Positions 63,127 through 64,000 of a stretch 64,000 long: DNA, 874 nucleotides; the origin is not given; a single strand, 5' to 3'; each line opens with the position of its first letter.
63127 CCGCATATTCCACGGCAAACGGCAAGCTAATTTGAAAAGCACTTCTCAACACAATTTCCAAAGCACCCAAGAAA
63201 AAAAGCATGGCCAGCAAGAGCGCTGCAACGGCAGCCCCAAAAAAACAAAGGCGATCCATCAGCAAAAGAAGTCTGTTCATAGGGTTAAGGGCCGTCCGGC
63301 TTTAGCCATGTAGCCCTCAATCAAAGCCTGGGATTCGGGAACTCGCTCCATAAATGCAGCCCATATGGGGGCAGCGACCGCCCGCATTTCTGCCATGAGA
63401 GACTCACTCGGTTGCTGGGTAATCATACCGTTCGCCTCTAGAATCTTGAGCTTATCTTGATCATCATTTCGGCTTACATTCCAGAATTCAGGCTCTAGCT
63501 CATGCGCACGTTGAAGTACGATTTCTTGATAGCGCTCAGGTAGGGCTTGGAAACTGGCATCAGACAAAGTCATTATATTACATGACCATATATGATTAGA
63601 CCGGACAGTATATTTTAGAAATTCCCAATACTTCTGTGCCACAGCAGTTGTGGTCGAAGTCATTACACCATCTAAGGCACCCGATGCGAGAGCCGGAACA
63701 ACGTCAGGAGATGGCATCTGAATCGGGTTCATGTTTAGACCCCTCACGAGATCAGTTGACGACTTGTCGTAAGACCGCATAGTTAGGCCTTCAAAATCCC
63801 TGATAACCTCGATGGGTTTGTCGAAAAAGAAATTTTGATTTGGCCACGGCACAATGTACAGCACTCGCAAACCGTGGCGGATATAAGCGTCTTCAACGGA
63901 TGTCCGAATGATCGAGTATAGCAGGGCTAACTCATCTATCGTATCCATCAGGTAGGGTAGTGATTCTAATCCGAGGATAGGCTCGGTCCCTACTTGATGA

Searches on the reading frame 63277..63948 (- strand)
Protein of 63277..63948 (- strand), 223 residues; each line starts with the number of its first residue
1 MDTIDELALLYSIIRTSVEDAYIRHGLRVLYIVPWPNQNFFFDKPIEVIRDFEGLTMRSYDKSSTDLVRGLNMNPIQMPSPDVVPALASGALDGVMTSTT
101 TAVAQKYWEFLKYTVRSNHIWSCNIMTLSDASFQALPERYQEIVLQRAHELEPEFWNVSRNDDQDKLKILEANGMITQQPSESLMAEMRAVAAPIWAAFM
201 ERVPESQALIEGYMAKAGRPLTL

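Call 12: search_protein_families(library=pfam, proteins=[window:63277-63948:-], max_evalue=0.0001)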
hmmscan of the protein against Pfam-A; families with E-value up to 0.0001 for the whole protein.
window:63277-63948:- (223 aa): 1 family
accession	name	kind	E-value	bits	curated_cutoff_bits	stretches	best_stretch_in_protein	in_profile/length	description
PF03480.18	DctP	-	3.8e-27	95.8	23.4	1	42-201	124-284/286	Bacterial extracellular solute-binding protein, family 7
